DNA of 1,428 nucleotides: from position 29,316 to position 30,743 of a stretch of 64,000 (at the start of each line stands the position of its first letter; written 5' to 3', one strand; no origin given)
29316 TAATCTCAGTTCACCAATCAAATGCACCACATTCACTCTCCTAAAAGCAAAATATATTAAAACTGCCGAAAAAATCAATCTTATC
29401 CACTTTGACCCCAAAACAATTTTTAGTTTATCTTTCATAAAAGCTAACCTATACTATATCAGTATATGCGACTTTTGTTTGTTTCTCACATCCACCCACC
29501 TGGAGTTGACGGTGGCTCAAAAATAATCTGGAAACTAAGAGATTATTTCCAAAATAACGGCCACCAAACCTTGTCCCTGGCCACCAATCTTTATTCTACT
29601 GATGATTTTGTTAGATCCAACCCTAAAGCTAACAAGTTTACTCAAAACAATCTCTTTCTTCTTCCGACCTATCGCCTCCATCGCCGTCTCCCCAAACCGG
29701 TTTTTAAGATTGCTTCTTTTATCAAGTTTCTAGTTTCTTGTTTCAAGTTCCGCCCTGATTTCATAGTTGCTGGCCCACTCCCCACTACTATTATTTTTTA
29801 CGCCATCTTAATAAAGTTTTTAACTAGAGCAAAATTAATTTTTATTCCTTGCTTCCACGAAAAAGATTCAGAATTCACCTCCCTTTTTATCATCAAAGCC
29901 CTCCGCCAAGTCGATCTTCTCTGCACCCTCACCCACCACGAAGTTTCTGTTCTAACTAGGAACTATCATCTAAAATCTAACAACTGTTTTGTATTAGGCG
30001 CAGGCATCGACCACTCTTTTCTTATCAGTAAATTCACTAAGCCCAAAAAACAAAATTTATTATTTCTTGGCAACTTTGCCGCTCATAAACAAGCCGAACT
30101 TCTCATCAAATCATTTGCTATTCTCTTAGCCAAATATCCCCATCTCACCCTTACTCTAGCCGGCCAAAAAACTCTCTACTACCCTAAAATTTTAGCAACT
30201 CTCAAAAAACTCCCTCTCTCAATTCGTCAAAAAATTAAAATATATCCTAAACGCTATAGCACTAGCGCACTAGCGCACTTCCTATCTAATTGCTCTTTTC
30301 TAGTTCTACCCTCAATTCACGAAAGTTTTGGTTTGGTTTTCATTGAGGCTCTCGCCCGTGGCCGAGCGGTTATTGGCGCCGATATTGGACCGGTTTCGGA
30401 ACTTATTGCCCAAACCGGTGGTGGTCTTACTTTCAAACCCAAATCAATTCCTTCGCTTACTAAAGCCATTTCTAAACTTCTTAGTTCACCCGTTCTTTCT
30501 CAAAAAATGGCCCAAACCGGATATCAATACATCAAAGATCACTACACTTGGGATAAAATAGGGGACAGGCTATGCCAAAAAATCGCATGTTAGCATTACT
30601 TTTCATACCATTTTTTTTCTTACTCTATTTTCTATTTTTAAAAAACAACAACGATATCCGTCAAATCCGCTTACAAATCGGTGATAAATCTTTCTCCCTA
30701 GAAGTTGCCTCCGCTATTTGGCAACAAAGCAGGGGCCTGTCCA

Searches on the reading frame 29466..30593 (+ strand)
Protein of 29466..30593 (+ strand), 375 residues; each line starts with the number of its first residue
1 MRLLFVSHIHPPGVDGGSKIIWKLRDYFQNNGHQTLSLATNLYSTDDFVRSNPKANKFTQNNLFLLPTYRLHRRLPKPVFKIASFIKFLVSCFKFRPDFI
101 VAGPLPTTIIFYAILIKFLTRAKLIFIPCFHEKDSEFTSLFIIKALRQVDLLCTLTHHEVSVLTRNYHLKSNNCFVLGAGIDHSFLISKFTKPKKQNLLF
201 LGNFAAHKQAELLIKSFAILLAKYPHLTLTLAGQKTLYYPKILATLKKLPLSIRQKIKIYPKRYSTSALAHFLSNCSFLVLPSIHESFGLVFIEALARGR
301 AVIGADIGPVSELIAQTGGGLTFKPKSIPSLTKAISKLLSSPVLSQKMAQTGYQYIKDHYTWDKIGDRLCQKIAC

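Call 7: search_protein_families(library=pfam, proteins=[window:29466-30593:+])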
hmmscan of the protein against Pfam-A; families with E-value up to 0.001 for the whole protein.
window:29466-30593:+ (375 aa): 3 families
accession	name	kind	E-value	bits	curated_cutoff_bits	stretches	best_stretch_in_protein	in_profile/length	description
PF00534.26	Glycos_transf_1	-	6.9e-26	91.2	26.4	1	192-354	11-171/172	Glycosyl transferases group 1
PF13692.12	Glyco_trans_1_4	-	3.2e-20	73.3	27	1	196-340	2-141/142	Glycosyl transferases group 1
PF20706.3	GT4-conflict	-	1.9e-07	30.9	26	1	175-302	175-308/385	Family 4 Glycosyltransferase in conflict systems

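Call 30: list_cluster_members(proteins=[window:29466-30593:+, window:32250-33338:+, window:34478-35452:+, window:35449-36828:+, window:38232-39158:+, window:39155-40273:+, window:40284-41384:+, window:31069-32187:+])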
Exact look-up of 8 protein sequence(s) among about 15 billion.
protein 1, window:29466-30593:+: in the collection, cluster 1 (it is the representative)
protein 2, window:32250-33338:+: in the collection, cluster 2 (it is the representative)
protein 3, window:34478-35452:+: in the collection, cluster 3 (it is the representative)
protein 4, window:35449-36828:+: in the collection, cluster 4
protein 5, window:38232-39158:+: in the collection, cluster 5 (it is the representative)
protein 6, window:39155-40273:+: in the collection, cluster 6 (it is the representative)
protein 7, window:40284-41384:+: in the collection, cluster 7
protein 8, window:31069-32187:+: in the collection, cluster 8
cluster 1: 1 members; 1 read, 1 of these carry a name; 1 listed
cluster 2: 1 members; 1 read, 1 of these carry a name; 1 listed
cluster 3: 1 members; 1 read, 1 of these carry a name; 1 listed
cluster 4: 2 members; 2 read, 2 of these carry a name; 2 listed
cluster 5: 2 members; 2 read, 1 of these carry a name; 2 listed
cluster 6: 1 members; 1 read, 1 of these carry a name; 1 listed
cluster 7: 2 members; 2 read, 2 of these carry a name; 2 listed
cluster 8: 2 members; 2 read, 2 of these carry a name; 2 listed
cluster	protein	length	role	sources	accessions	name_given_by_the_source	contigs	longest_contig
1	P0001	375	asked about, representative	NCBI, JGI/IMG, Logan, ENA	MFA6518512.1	MAG: glycosyltransferase family 4 protein [Candidatus Shapirobacteria bacterium] | glycosyltransferase involved in cell wall biosynthesis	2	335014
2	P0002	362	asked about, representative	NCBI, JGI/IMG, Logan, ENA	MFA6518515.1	MAG: glycosyltransferase family 1 protein [Candidatus Shapirobacteria bacterium] | glycosyltransferase involved in cell wall biosynthesis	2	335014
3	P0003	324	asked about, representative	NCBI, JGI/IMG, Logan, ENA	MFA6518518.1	MAG: glycosyltransferase family 2 protein [Candidatus Shapirobacteria bacterium] | hypothetical protein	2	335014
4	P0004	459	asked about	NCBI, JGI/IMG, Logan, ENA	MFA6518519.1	MAG: hypothetical protein WCV93_02580 [Candidatus Shapirobacteria bacterium]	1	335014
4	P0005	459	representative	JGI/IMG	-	hypothetical protein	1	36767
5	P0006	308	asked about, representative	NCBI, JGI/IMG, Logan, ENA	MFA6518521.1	MAG: glycosyltransferase family 2 protein [Candidatus Shapirobacteria bacterium] | hypothetical protein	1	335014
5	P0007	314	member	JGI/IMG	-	-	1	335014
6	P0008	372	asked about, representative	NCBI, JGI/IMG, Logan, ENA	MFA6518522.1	MAG: glycosyltransferase family 1 protein [Candidatus Shapirobacteria bacterium] | glycosyltransferase involved in cell wall biosynthesis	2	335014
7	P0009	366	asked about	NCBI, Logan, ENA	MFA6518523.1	MAG: glycosyltransferase [Candidatus Shapirobacteria bacterium]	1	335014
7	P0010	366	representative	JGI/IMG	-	glycosyltransferase involved in cell wall biosynthesis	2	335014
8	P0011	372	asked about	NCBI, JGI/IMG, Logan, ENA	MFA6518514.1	MAG: glycosyltransferase family 1 protein [Candidatus Shapirobacteria bacterium]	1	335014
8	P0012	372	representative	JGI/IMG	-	glycosyltransferase involved in cell wall biosynthesis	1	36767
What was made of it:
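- Tried and rejected: The 90%-identity clusters of the eight proteins hold only 1-2 members, so they give no length variants (call 30).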

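Call 40: find_homologous_proteins(query=P0008, max_evalue=1e-60)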
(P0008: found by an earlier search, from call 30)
Query P0008 (372 aa): 1151 proteins with E <= 1e-60 among 8000 candidates; the best 120 are listed.
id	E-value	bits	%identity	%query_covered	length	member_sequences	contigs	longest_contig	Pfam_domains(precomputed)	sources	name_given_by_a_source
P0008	2.3e-246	835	100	100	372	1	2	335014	PF00534.27,PF13524.13,PF20706.4,PF13692.13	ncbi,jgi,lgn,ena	ncbi:MAG: glycosyltransferase family 1 protein [Candidatus Shapirobacteria bacterium]|jgi:glycosyltr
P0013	2.0e-196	670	80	100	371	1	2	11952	PF00534.27,PF13524.13,PF20706.4,PF13692.13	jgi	jgi:glycosyltransferase involved in cell wall biosynthesis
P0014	5.8e-182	623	73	99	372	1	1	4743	PF00534.27,PF13524.13,PF13439.13,PF20706.4,PF13692.13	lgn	-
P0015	3.8e-162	558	66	100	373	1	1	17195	PF00534.27,PF13524.13,PF13439.13,PF20706.4,PF13692.13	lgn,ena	-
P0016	1.5e-141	490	61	98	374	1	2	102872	PF00534.27,PF13524.13,PF13439.13,PF20706.4,PF13692.13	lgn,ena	-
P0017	2.1e-140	486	61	99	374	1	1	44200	PF00534.27,PF13524.13,PF13439.13,PF20706.4,PF13692.13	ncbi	-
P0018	6.1e-137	475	58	98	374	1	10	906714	PF00534.27,PF13524.13,PF13439.13,PF20706.4,PF13692.13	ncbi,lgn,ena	-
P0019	1.3e-136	474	58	98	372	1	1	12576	PF00534.27,PF13524.13,PF13439.13,PF20706.4,PF13692.13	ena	-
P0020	9.3e-136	471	59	99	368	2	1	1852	PF00534.27,PF13524.13,PF13439.13,PF20706.4,PF13692.13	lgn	-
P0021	2.3e-135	470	58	100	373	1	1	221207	PF00534.27,PF13524.13,PF13439.13,PF20706.4,PF13692.13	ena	-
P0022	2.3e-135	470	58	98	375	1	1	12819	PF00534.27,PF13524.13,PF13439.13,PF20706.4,PF13692.13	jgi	jgi:glycosyltransferase involved in cell wall biosynthesis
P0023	4.4e-135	469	59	98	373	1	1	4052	PF00534.27,PF13524.13,PF13439.13,PF20706.4,PF13692.13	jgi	jgi:glycosyltransferase involved in cell wall biosynthesis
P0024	7.0e-135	468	57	100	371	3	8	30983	PF00534.27,PF13524.13,PF13439.13,PF20706.4,PF13692.13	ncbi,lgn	-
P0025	9.9e-135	467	58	99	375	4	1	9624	PF00534.27,PF13524.13,PF13439.13,PF20706.4,PF13692.13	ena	-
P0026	2.6e-134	466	59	98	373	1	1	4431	PF00534.27,PF13524.13,PF13439.13,PF20706.4,PF13692.13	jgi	jgi:glycosyltransferase involved in cell wall biosynthesis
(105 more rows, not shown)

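Call 41: find_encoding_contigs(protein=P0013, flank=10000, max_places=3)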
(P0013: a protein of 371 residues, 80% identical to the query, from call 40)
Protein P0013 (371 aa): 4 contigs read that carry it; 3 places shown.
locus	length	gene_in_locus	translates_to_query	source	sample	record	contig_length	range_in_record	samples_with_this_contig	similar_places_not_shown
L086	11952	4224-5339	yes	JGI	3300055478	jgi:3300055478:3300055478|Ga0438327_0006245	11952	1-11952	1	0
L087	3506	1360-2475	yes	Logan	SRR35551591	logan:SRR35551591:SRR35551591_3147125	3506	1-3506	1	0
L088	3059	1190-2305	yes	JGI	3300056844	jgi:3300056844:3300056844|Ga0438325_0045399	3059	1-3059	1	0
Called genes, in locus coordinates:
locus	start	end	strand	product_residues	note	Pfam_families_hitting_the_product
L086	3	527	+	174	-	?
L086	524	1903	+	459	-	-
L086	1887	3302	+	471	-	PF02366:PMT (weak), PF13231:PMT_2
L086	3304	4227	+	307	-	PF00535:Glycos_transf_2, PF13641:Glyco_tranf_2_3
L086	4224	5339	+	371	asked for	PF00534:Glycos_transf_1, PF20706:GT4-conflict (weak), PF13692:Glyco_trans_1_4, PF13524:Glyco_trans_1_2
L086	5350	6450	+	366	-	PF13439:Glyco_transf_4 (weak), PF20706:GT4-conflict (weak), PF00534:Glycos_transf_1, PF13692:Glyco_trans_1_4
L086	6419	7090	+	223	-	PF02397:Bac_transf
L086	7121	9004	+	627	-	PF13196:DUF4012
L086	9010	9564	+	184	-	PF11967:RecO_N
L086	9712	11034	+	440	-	PF00587:tRNA-synt_2b, PF03129:HGTP_anticodon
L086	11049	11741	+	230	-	-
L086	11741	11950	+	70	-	?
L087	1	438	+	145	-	?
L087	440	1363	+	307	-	PF00535:Glycos_transf_2, PF13641:Glyco_tranf_2_3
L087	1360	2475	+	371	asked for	PF00534:Glycos_transf_1, PF20706:GT4-conflict (weak), PF13692:Glyco_trans_1_4, PF13524:Glyco_trans_1_2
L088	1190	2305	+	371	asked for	PF00534:Glycos_transf_1, PF20706:GT4-conflict (weak), PF13692:Glyco_trans_1_4, PF13524:Glyco_trans_1_2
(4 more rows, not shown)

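Call 42: find_encoding_contigs(protein=P0015, flank=10000, max_places=3)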
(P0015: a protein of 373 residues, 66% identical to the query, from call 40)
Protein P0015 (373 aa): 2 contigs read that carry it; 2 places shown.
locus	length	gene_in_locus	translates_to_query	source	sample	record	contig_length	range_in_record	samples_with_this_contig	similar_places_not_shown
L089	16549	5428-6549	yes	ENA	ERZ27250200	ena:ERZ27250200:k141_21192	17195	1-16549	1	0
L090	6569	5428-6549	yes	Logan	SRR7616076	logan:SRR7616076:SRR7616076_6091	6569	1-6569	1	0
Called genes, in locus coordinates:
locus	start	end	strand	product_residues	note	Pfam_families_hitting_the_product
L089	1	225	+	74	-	?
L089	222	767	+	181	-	-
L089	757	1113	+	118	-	PF00535:Glycos_transf_2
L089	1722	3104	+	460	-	-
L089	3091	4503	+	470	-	PF02366:PMT (weak), PF13231:PMT_2 (weak)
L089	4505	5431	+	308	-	PF00535:Glycos_transf_2, PF13641:Glyco_tranf_2_3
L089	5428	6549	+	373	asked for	PF13439:Glyco_transf_4 (weak), PF20706:GT4-conflict, PF00534:Glycos_transf_1, PF13692:Glyco_trans_1_4, PF13524:Glyco_trans_1_2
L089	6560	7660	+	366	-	PF20706:GT4-conflict (weak), PF00534:Glycos_transf_1, PF13692:Glyco_trans_1_4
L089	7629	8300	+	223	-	PF02397:Bac_transf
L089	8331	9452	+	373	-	PF13196:DUF4012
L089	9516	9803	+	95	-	-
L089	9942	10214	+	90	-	-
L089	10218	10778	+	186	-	PF11967:RecO_N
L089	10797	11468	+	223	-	PF01066:CDP-OH_P_transf (weak)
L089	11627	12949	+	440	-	PF00587:tRNA-synt_2b, PF03129:HGTP_anticodon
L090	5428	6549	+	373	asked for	PF13439:Glyco_transf_4 (weak), PF20706:GT4-conflict, PF00534:Glycos_transf_1, PF13692:Glyco_trans_1_4, PF13524:Glyco_trans_1_2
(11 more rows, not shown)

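Call 43: find_encoding_contigs(protein=P0014, flank=10000, max_places=3)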
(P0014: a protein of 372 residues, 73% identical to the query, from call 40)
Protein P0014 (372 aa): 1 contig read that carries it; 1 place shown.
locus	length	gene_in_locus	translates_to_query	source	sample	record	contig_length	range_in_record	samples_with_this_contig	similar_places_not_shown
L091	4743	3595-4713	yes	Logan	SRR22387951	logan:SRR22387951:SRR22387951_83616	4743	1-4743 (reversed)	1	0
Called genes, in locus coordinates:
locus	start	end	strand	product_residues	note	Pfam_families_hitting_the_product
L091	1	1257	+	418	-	?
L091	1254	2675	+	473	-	PF13231:PMT_2 (weak)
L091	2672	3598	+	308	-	PF00535:Glycos_transf_2, PF13641:Glyco_tranf_2_3, PF13632:Glyco_trans_2_3 (faint)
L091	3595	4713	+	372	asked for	PF13439:Glyco_transf_4 (weak), PF20706:GT4-conflict (weak), PF00534:Glycos_transf_1, PF13692:Glyco_trans_1_4, PF13524:Glyco_trans_1_2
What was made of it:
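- Tried and rejected: Closer relatives were obtained instead through find_homologous_proteins and find_encoding_contigs (calls 40-43).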

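Call 64: find_homologous_proteins(query=P0006, max_evalue=1e-50)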
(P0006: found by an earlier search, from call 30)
Query P0006 (308 aa): 1509 proteins with E <= 1e-50 among 8000 candidates; the best 120 are listed.
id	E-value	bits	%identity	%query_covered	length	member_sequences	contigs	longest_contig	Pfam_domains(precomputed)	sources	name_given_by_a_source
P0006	6.4e-209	710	100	100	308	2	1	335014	PF13632.13,PF13641.13,PF00535.33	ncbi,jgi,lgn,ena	ncbi:MAG: glycosyltransferase family 2 protein [Candidatus Shapirobacteria bacterium]|jgi:hypothetic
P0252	3.3e-174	596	82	100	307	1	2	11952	PF13641.13,PF00535.33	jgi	jgi:GT2 family glycosyltransferase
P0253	6.9e-159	546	75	100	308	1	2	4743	PF13632.13,PF13641.13,PF00535.33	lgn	-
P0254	8.3e-154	529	71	100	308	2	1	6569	PF13641.13,PF00535.33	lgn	-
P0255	5.5e-127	441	61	99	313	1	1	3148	PF13632.13,PF10111.15,PF13641.13,PF00535.33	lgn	-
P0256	2.3e-123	429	60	99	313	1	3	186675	PF13632.13,PF13641.13,PF00535.33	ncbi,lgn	-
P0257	6.3e-123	428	59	99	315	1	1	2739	PF13632.13,PF13641.13,PF00535.33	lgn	-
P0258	3.0e-122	426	59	99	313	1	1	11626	PF13632.13,PF10111.15,PF13641.13,PF00535.33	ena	-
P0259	2.9e-119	416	59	98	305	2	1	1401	PF13632.13,PF13641.13,PF00535.33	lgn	-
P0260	7.2e-118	411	61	100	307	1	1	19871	PF13632.13,PF10111.15,PF13641.13,PF00535.33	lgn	-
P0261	1.6e-116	407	60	99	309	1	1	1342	PF13632.13,PF13641.13,PF00535.33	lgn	-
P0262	1.6e-116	407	58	99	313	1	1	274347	PF13632.13,PF10111.15,PF13641.13,PF00535.33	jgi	jgi:O-antigen biosynthesis protein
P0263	1.7e-116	407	57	99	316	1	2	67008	PF13632.13,PF13641.13,PF00535.33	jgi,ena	jgi:hypothetical protein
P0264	4.9e-116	405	57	99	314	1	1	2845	PF13632.13,PF13641.13,PF00535.33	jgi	jgi:GT2 family glycosyltransferase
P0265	6.6e-116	405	57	99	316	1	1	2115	PF13641.13,PF00535.33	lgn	-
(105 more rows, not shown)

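Call 71: predict_structure(alignment_id=A1)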
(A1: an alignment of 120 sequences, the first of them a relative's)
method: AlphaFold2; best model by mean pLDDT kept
length: 372 residues; sequences in the alignment: 120
mean_pLDDT: 93.5   pTM: 0.90
mean pLDDT of the five models: 93.5, 93.2, 92.7, 92.3, 92.1
residues with pLDDT >= 90: 302; 70-90: 61; 50-70: 9; < 50: 0
segments of 3 or more residues with pLDDT < 50: none
pLDDT, mean of each block of 10 residues (from residue 1): 96 86 96 94 96 91 93 91 98 95 97 87 78 90 96 97 97 96 82 83 93 98 98 92 98 95 91 97 92 97 96 98 98 95 96 97 97 75
secondary structure, 60 per line:
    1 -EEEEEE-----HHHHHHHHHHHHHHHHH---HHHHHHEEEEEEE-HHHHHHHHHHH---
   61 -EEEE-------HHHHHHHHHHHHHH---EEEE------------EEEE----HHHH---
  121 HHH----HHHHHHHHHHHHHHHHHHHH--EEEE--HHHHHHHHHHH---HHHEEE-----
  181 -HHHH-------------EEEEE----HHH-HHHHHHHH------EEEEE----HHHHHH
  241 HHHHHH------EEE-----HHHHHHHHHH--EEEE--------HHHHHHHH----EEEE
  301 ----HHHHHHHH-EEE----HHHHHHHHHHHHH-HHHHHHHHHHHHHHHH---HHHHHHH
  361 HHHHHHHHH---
elements in order: E2-7 H13-29 H33-38 E39-45 H47-57 E62-65 H73-86 E90-93 E106-109 H114-117 H128-147 E150-153 H156-166 E173-175 H182-185 E199-203 H212-219 E226-230 H235-246 E253-255 H261-270 E273-276 H285-292 E297-300 H305-312 E314-316 H321-333 H335-350 H354-369
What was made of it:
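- The GT4d array sits in the interdomain coil at residues 186-198 (call 71).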
